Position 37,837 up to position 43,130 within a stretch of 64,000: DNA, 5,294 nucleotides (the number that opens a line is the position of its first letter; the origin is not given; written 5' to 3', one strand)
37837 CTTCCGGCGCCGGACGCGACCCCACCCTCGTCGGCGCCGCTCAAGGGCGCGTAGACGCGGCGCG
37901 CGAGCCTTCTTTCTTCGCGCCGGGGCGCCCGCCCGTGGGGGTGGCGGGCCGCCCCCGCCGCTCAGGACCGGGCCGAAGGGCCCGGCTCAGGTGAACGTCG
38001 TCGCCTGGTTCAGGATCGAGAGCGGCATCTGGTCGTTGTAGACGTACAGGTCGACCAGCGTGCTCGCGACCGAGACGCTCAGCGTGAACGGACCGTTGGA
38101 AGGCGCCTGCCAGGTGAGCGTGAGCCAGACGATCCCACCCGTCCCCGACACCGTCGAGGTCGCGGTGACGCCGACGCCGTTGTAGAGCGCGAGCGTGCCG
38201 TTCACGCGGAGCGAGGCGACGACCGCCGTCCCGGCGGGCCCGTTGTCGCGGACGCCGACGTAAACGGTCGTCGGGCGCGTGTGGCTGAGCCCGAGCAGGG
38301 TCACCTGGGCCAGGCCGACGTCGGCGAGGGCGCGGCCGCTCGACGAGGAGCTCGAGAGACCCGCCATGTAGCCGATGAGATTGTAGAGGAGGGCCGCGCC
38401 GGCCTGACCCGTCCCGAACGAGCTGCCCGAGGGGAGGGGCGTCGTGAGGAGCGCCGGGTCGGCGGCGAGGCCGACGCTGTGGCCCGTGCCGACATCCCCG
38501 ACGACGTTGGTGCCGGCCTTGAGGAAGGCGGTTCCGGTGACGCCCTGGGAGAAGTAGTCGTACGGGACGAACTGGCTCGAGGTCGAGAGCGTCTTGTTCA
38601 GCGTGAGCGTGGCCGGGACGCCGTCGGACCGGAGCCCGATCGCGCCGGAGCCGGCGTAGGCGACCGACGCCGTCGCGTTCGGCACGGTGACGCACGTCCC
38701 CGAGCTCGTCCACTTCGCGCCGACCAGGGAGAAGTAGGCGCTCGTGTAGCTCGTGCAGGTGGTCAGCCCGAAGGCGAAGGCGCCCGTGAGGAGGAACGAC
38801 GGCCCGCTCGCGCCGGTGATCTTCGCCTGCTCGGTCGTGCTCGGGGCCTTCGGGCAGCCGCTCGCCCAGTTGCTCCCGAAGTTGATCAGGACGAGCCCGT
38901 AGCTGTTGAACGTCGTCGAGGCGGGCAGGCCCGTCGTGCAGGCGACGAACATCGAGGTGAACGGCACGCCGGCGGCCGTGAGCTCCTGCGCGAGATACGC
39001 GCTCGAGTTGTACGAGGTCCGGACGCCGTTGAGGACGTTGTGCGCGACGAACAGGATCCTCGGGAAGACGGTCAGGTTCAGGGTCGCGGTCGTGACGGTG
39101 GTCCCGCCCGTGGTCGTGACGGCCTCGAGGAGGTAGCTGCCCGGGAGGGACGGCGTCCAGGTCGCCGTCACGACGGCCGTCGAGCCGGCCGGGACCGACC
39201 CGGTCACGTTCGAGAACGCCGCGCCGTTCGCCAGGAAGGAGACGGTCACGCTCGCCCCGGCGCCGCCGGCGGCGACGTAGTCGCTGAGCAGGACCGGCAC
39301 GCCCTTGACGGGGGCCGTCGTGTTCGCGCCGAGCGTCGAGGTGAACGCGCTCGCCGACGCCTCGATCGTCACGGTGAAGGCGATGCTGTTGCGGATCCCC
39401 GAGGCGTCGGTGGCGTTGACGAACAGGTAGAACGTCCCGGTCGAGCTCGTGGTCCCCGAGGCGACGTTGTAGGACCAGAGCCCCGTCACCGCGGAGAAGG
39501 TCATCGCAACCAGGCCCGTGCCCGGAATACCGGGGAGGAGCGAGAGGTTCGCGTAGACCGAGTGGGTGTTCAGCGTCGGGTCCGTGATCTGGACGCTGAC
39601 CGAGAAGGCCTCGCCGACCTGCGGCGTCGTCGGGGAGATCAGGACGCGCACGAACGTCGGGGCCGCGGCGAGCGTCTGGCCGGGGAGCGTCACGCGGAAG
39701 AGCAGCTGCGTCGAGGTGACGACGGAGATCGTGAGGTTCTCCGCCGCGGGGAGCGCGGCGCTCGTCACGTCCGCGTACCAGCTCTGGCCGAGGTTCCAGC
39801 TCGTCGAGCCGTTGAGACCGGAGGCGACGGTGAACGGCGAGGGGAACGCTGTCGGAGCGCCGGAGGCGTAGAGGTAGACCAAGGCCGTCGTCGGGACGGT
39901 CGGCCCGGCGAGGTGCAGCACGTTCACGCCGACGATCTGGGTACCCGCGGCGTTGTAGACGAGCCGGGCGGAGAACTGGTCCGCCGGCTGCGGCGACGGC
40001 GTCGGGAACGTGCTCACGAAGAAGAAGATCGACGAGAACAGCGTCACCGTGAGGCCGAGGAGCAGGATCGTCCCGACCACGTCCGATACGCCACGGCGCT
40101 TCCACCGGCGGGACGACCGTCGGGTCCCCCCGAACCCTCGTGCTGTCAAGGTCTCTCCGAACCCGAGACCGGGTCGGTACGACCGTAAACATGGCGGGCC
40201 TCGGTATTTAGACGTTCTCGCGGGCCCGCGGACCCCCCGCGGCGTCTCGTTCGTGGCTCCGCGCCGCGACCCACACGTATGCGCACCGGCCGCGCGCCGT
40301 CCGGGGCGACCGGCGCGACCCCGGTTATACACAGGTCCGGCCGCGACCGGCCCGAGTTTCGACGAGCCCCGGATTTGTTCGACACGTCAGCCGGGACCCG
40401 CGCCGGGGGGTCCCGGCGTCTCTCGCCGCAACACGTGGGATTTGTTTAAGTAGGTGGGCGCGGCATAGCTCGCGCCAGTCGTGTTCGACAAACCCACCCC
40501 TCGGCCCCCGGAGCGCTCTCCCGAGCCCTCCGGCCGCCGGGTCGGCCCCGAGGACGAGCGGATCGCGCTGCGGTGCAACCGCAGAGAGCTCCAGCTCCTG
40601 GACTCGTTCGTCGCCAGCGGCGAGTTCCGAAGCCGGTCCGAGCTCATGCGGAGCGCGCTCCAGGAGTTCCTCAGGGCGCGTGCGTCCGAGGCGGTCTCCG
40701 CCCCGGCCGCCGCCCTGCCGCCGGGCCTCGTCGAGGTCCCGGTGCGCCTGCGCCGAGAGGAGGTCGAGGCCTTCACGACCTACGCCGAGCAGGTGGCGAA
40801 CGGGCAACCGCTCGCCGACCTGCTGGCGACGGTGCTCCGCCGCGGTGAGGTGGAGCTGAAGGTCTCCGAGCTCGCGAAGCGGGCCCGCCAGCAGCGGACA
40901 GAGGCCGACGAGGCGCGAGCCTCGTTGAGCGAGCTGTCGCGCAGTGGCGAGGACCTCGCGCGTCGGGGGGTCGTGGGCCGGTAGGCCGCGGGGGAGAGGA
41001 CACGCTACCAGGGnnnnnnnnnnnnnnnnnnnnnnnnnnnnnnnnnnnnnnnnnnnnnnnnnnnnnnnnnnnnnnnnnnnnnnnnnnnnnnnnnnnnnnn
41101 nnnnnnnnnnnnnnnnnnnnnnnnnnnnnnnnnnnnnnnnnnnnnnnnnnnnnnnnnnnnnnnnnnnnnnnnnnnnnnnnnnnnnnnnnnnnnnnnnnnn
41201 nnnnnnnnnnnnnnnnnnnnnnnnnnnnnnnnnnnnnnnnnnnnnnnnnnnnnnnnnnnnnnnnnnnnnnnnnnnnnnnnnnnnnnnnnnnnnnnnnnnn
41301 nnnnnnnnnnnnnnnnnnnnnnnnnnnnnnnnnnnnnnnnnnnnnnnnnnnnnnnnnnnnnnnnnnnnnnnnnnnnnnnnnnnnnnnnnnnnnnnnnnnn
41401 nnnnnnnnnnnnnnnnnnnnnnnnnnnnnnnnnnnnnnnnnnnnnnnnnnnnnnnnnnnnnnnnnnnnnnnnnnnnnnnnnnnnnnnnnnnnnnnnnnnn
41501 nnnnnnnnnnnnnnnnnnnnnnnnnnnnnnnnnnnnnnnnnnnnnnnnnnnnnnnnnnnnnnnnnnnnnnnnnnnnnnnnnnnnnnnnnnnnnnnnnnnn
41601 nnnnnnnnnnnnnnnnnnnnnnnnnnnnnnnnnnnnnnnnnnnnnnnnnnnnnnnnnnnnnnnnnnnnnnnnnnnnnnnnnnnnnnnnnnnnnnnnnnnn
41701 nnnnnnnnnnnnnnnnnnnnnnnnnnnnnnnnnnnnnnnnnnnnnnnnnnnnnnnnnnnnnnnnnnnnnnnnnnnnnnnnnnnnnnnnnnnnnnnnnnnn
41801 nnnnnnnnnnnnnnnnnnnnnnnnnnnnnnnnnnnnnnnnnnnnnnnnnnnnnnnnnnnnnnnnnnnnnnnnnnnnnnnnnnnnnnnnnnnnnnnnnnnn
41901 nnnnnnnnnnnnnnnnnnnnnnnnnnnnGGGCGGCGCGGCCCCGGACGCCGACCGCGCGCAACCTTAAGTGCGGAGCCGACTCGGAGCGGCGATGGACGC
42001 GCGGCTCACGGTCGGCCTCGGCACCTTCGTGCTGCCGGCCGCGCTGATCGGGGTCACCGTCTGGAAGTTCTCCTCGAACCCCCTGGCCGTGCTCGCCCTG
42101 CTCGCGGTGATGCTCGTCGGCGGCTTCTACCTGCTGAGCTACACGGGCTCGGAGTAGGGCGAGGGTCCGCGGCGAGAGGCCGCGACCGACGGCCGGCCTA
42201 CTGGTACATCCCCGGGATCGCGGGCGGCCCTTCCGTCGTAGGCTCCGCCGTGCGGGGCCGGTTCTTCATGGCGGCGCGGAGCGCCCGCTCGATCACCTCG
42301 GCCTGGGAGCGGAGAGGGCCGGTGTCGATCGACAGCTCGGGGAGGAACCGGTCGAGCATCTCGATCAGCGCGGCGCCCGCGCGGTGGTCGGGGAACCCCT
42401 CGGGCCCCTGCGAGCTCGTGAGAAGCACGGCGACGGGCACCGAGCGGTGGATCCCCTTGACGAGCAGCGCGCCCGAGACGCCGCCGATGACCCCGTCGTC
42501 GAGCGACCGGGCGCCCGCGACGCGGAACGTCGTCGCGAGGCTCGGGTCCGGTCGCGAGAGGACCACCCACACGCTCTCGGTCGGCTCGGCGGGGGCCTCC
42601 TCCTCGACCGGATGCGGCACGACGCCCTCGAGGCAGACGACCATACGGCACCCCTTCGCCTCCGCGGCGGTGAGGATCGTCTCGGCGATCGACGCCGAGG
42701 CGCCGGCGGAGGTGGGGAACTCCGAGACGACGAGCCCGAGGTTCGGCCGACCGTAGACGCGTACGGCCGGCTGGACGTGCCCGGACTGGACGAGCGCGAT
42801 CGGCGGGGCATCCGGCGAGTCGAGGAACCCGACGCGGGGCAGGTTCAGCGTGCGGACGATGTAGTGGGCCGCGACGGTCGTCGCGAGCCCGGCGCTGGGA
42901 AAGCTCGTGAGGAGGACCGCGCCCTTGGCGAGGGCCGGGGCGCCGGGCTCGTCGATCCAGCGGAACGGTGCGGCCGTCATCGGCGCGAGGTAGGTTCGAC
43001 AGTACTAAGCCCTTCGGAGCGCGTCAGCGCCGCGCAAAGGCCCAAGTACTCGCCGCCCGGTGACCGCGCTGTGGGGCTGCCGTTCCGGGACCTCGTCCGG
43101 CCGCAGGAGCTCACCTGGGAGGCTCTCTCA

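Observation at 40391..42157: Compact three-gene module: an RHH/coiled-coil DNA-binding protein, a truncated FtsZ-like GTPase and a tiny 2-TM protein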

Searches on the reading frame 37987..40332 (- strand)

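Call 3: search_protein_families(library=pfam, proteins=[window:37987-40332:-], max_evalue=1)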
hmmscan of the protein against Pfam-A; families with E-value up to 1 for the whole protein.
window:37987-40332:- (781 aa): 3 families
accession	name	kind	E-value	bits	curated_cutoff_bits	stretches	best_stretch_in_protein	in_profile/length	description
PF07790.16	Pilin_N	-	7.5e-09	36.8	25.2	1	80-151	1-69/78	Archaeal Type IV pilin, N-terminal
PF13584.12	BatD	-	0.46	11.6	24.1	0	373-422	44-92/92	BatD DUF11 like domain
PF07705.17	CARDB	-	0.92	10.2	22.7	1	360-409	36-86/101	CARDB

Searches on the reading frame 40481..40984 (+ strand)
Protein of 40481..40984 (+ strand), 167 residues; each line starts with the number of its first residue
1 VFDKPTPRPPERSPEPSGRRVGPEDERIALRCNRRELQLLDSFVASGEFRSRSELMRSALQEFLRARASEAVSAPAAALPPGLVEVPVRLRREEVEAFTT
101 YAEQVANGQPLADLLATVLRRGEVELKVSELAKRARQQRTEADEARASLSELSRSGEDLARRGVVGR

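Call 3: search_protein_families(library=pfam, proteins=[window:40481-40984:+], max_evalue=1)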
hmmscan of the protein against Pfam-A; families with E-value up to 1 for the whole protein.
window:40481-40984:+ (167 aa): 4 families
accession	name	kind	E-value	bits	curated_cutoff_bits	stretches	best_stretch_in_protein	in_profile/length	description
PF19807.5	DUF6290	-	0.0034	18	27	0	28-62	4-37/72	Family of unknown function (DUF6290)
PF01402.27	RHH_1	-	0.0041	17.5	20.5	1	27-64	1-37/39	Ribbon-helix-helix protein, copG family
PF09957.15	VapB_antitoxin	-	0.052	13.9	23.4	1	39-70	11-42/47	Bacterial antitoxin of type II TA system, VapB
PF03693.20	ParD_antitoxin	-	0.1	13.5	21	1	40-61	17-38/81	Bacterial antitoxin of ParD toxin-antitoxin type II system and RHH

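Call 4: search_protein_families(library=ncbifam, proteins=[window:40481-40984:+], max_evalue=1)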
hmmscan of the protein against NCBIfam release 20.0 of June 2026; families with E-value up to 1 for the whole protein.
window:40481-40984:+ (167 aa): 4 families
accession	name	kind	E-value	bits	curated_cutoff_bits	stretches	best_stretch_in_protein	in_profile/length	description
NF058555.1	TransRegCdrSHalo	equivalog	1.2e-05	25.2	100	1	26-69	2-45/61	transcriptional regulator CdrS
TIGR02606.1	antidote_CC2985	hypoth_equivalog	0.012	15.6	46.2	1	41-62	15-36/70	type II toxin-antitoxin system ParD family antitoxin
NF005122.0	PRK06556.1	equivalog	0.07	10.8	859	1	56-151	653-748/960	vitamin B12-dependent ribonucleotide reductase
NF046040.1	RelB_antitoxin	equivalog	0.39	11.1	50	0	28-62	1-34/69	type II toxin-antitoxin system RelB family antitoxin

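Call 21: find_homologous_proteins(query=window:40481-40984:+)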
Query window:40481-40984:+ (167 aa): 232 proteins with E <= 0.001 among 1687 candidates; the best 120 are listed.
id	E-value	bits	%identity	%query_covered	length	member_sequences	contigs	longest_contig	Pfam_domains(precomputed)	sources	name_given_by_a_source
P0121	3.3e-95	334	100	100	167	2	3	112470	-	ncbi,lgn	-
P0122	1.7e-76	273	83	100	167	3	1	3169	-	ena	-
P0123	8.5e-67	242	75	100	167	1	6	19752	-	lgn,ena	-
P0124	1.5e-62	228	73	100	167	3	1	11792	-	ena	-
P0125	1.6e-62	228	73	100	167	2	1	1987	PF01402.28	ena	-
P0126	8.4e-62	226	73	100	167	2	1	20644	PF01402.28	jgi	jgi:Arc/MetJ-type ribon-helix-helix transcriptional regulator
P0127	5.3e-61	223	73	100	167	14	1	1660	-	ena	-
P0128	6.1e-61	223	71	100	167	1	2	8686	-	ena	-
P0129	1.2e-60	222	72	100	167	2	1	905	-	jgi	-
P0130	2.2e-60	221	71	100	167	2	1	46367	-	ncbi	-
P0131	3.3e-60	221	71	100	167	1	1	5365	PF01402.28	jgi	jgi:Arc/MetJ-type ribon-helix-helix transcriptional regulator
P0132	4.9e-60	220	69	100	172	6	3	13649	-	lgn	-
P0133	8.0e-59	216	71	100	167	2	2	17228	-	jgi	-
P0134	4.5e-58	214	71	100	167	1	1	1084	PF19807.6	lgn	-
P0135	5.3e-58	214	70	100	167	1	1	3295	-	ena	-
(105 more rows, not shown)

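Call 59: search_protein_families(library=ncbifam, alignment_id=A5, max_evalue=0.01)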
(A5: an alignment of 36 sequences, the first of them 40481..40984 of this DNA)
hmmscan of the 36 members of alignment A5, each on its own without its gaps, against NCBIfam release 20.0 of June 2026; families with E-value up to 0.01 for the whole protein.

A. member 1, window:40481-40984:+ (167 aa): 1 family
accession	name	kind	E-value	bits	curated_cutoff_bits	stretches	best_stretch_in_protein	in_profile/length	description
NF058555.1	TransRegCdrSHalo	equivalog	1.2e-05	25.2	100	1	26-69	2-45/61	transcriptional regulator CdrS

B. families by the number of members that match (of 36 scanned): 6 families
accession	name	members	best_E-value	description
NF058555.1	TransRegCdrSHalo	36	1.5e-07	transcriptional regulator CdrS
TIGR02606.1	antidote_CC2985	13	7.5e-05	type II toxin-antitoxin system ParD family antitoxin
NF046040.1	RelB_antitoxin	2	0.0011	type II toxin-antitoxin system RelB family antitoxin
NF009010.0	PRK12355.1-4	1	0.0015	type-F conjugative transfer system mating-pair stabilization protein TraN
NF009011.0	PRK12355.1-5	1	0.0019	type-F conjugative transfer system mating-pair stabilization protein TraN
NF003397.0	PRK04612.1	1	0.0075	acetylornithine transaminase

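Call 62: predict_structure(alignment_id=A5)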
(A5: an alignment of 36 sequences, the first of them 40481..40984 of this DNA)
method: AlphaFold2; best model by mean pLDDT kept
length: 167 residues; sequences in the alignment: 36
mean_pLDDT: 77.4   pTM: 0.34
mean pLDDT of the five models: 77.4, 76.3, 74.1, 73.6, 70.5
residues with pLDDT >= 90: 28; 70-90: 94; 50-70: 25; < 50: 20
segments of 3 or more residues with pLDDT < 50: 7-18, 73-78
pLDDT, mean of each block of 10 residues (from residue 1): 52 47 80 88 88 87 76 48 68 84 86 82 78 93 95 90 73
secondary structure, 60 per line:
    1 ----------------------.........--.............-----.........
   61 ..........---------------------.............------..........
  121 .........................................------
elements in order: H23-31 H34-46 H52-70 H92-104 H111-161

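Call 94: search_protein_families(library=padloc, proteins=[window:40481-40984:+], max_evalue=0.01)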
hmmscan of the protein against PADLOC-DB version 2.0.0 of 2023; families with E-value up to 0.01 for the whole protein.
window:40481-40984:+ (167 aa): 0 families

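Call 95: search_protein_families(library=phrogs, proteins=[window:40481-40984:+], max_evalue=0.01)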
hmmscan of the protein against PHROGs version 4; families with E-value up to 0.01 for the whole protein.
window:40481-40984:+ (167 aa): 2 families
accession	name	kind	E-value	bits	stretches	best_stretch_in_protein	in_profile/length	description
phrog_876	-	transcription regulation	1.1e-05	26.1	1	26-104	9-88/239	transcriptional repressor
phrog_27098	-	unknown function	0.0056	18.2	0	22-63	14-55/95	-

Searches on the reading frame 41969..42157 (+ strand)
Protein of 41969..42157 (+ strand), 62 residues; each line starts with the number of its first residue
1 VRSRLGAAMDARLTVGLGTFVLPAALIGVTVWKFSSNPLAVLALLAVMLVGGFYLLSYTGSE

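Call 3: search_protein_families(library=pfam, proteins=[window:41969-42157:+], max_evalue=1)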
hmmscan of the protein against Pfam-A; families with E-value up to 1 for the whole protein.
window:41969-42157:+ (62 aa): 0 families

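Call 4: search_protein_families(library=ncbifam, proteins=[window:41969-42157:+], max_evalue=1)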
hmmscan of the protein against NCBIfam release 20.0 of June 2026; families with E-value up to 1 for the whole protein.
window:41969-42157:+ (62 aa): 1 family
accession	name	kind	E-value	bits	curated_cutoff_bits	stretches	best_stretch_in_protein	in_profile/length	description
NF033470.1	SMR_qac_bcrC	exception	0.0043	17.5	225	1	15-57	64-102/114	quaternary ammonium compound efflux SMR transporter BcrC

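Call 94: search_protein_families(library=padloc, proteins=[window:41993-42157:+], max_evalue=0.01)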
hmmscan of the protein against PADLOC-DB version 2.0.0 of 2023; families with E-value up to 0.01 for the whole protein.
window:41993-42157:+ (54 aa): 0 families

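Call 95: search_protein_families(library=phrogs, proteins=[window:41993-42157:+], max_evalue=0.01)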
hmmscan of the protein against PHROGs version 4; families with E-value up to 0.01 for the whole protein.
window:41993-42157:+ (54 aa): 0 families

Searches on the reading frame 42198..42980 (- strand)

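Call 3: search_protein_families(library=pfam, proteins=[window:42198-42980:-], max_evalue=1)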
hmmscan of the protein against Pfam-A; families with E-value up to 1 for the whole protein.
window:42198-42980:- (260 aa): 1 family
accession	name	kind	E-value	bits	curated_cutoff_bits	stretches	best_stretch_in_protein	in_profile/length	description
PF09754.15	PAC2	-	4.2e-29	102.3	25.8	1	23-236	1-213/215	PAC2 family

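Call 4: search_protein_families(library=ncbifam, proteins=[window:42198-42980:-], max_evalue=1)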
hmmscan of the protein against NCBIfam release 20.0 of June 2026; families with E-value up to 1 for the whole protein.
window:42198-42980:- (260 aa): 1 family
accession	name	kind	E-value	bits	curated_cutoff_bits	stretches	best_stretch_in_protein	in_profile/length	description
TIGR00161.1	TIGR00161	hypoth_equivalog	4.5e-25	88.7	199.25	1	21-237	18-221/239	proteasome assembly chaperone family protein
